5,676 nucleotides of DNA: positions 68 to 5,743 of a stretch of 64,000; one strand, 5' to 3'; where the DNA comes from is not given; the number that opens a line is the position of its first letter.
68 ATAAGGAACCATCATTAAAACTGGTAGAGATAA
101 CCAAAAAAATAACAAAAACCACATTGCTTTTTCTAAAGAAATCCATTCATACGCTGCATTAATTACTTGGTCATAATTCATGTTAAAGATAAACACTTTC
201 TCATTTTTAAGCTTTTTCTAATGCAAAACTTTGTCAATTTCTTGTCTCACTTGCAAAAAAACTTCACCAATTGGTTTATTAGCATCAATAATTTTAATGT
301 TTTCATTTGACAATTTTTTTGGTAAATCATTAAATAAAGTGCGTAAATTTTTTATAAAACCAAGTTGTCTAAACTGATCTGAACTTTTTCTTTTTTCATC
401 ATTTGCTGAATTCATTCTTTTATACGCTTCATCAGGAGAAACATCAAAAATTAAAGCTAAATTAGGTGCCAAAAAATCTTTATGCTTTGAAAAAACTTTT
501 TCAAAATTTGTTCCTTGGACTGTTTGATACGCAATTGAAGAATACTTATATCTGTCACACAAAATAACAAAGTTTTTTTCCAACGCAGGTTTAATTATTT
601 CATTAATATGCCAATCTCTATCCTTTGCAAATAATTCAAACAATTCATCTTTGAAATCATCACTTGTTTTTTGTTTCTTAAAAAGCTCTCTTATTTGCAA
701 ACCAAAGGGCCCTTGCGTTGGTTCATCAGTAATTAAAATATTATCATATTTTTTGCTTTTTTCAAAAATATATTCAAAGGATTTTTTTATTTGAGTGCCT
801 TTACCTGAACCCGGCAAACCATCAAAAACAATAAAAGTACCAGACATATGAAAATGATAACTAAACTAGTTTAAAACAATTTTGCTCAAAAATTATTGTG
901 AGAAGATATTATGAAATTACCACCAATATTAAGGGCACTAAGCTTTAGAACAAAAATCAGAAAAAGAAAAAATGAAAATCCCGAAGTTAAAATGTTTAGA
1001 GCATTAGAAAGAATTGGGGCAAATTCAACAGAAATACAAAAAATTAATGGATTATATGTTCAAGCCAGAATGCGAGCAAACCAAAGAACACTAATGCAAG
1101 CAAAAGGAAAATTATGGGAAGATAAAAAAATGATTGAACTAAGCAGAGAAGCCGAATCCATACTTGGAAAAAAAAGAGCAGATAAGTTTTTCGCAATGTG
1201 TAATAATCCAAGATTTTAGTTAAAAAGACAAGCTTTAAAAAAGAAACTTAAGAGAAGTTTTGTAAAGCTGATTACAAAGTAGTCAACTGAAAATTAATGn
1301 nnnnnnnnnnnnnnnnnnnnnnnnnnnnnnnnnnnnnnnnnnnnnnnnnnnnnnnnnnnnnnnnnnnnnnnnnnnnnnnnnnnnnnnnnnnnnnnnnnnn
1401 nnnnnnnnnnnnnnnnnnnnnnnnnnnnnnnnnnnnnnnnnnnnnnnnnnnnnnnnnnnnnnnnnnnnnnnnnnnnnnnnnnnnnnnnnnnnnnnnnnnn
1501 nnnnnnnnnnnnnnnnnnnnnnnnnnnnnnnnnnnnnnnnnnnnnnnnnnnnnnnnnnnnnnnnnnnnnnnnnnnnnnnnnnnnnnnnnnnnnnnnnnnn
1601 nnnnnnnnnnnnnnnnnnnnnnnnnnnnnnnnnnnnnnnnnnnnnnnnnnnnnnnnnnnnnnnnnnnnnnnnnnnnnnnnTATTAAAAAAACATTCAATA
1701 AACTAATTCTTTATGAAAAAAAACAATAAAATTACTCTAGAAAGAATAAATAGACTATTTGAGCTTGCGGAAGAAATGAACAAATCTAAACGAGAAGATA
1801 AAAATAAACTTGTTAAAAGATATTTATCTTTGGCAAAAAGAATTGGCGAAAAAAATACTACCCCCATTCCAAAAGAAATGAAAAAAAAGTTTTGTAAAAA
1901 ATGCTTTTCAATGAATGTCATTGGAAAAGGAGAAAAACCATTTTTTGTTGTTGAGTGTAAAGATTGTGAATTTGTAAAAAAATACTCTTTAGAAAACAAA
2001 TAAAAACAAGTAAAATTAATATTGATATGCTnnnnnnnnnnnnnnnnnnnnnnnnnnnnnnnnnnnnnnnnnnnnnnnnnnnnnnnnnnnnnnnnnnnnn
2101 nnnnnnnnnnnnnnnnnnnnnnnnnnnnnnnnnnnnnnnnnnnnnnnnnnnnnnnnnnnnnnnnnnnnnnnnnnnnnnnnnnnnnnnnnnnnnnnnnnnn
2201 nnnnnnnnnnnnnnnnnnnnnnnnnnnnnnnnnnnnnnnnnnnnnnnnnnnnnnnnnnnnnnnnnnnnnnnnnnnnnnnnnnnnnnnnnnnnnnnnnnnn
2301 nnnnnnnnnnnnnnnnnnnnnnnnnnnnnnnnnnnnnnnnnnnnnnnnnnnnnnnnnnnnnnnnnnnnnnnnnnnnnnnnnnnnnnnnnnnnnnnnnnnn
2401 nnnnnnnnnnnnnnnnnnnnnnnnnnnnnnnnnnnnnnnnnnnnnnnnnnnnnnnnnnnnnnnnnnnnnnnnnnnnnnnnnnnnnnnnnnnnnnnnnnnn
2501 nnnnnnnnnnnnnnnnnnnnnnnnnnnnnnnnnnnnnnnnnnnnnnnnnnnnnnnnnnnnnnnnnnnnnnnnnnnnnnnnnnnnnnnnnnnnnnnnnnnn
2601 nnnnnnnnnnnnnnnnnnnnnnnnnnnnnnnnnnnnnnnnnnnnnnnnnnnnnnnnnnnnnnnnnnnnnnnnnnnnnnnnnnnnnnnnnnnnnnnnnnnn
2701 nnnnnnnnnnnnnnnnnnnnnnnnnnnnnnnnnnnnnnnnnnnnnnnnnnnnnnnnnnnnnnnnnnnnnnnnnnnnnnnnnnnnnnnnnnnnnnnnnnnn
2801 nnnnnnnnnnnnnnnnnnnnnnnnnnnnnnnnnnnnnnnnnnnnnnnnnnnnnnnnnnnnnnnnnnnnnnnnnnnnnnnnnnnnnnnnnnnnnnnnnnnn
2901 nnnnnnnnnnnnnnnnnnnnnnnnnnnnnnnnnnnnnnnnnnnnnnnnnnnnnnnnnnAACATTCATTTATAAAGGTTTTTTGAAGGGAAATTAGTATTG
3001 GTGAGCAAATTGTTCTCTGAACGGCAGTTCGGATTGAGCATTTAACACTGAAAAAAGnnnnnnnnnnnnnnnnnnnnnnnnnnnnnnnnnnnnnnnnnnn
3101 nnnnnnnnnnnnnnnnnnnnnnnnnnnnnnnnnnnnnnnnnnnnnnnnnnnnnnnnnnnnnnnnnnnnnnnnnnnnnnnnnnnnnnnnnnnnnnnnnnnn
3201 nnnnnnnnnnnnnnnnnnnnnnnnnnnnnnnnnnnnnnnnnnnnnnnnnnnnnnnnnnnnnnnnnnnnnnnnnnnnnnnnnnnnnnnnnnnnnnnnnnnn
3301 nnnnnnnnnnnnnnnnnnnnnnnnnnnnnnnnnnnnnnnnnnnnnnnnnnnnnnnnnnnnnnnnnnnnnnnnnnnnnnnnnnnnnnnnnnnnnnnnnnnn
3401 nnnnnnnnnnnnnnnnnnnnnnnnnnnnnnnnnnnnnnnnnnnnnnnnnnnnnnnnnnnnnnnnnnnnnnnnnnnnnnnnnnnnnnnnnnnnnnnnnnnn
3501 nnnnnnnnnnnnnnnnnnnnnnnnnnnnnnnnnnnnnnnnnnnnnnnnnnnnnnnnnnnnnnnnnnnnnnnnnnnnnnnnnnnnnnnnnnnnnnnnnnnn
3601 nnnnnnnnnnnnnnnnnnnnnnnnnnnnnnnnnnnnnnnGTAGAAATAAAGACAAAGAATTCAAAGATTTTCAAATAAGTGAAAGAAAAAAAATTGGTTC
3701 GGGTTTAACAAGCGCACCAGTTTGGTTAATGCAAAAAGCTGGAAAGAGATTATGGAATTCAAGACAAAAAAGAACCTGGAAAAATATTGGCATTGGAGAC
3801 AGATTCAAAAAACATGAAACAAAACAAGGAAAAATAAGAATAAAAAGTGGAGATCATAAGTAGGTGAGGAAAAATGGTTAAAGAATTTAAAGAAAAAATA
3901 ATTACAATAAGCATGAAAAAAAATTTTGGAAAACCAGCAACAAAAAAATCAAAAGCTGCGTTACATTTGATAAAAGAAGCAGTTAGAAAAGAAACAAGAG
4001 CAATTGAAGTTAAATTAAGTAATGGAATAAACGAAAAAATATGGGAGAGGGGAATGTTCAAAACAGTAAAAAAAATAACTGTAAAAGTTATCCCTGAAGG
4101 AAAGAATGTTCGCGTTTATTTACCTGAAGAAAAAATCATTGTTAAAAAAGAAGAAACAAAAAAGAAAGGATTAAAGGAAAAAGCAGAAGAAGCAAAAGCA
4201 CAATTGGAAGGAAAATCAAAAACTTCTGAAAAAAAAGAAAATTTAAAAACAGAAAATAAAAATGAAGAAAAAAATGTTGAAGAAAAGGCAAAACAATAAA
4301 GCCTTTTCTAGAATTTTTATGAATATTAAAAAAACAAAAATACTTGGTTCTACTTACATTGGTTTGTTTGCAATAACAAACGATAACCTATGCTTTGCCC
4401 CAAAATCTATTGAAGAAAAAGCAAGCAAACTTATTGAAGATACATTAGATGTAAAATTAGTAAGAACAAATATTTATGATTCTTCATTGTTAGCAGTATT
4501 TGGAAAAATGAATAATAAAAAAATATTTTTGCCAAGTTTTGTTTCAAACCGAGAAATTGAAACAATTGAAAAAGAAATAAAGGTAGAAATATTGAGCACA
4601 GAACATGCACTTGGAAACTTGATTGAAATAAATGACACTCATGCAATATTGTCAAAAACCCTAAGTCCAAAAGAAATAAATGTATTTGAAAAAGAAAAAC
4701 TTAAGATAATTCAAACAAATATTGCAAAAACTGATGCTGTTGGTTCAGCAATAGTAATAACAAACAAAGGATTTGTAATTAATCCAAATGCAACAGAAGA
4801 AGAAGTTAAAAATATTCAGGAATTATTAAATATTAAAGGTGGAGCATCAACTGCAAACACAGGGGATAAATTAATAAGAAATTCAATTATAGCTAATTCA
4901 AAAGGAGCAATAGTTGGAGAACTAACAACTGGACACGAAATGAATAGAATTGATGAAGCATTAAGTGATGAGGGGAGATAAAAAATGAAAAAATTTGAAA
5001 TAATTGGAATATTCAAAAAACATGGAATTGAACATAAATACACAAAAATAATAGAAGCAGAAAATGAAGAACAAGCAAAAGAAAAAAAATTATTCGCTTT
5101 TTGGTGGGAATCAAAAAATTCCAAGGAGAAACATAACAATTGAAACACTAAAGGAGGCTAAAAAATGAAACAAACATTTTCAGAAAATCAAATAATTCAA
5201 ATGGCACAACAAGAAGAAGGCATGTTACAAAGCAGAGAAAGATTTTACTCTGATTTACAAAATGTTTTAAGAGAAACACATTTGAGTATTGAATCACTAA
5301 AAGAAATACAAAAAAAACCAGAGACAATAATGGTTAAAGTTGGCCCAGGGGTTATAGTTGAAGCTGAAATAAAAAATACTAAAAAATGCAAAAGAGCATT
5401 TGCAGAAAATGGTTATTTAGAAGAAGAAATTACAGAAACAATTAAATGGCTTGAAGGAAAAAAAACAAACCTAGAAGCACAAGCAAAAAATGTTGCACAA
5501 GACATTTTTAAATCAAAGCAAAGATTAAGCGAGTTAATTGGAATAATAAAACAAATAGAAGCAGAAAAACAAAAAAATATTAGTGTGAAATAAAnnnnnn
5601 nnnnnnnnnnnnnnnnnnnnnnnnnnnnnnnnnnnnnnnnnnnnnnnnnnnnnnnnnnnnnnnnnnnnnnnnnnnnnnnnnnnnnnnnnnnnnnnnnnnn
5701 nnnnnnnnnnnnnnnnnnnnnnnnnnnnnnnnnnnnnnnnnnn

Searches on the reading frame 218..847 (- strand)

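Call 11: search_protein_families(library=pfam, proteins=[window:218-847:-], max_evalue=0.0001)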
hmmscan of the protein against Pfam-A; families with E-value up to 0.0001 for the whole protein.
window:218-847:- (209 aa): 1 family
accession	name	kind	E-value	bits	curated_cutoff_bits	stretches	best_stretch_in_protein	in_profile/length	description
PF02223.23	Thymidylate_kin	-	1.4e-36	126.3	27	1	8-197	1-182/185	Thymidylate kinase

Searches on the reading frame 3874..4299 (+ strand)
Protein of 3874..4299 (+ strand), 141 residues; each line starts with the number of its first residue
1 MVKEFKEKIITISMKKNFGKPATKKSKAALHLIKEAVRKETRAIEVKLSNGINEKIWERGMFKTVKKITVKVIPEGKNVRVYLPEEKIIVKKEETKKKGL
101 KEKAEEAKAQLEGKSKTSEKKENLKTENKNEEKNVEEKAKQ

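Call 11: search_protein_families(library=pfam, proteins=[window:3874-4299:+], max_evalue=0.0001)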
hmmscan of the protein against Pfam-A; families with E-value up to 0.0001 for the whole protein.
window:3874-4299:+ (141 aa): 1 family
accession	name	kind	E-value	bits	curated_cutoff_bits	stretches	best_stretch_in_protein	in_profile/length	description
PF01198.24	Ribosomal_L31e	-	6.8e-06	26.6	25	1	10-72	7-70/82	Ribosomal protein L31e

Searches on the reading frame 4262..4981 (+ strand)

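Call 11: search_protein_families(library=pfam, proteins=[window:4262-4981:+], max_evalue=0.0001)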
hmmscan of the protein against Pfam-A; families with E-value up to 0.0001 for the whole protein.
window:4262-4981:+ (239 aa): 1 family
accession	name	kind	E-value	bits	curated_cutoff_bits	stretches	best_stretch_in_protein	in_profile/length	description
PF01912.23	eIF-6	-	4.1e-45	154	25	1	24-216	1-197/197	eIF-6 family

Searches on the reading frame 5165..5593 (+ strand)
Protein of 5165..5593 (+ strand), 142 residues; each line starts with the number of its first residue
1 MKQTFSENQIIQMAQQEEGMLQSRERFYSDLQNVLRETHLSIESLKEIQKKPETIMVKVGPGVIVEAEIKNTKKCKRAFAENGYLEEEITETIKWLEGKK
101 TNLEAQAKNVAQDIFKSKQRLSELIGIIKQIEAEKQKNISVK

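Call 11: search_protein_families(library=pfam, proteins=[window:5165-5593:+], max_evalue=0.0001)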
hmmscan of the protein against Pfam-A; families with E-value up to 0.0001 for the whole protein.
window:5165-5593:+ (142 aa): 1 family
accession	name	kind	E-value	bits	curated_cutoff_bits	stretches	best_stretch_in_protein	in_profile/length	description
PF02996.22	Prefoldin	-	1.9e-10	41.1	23.2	1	15-130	2-116/120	Prefoldin subunit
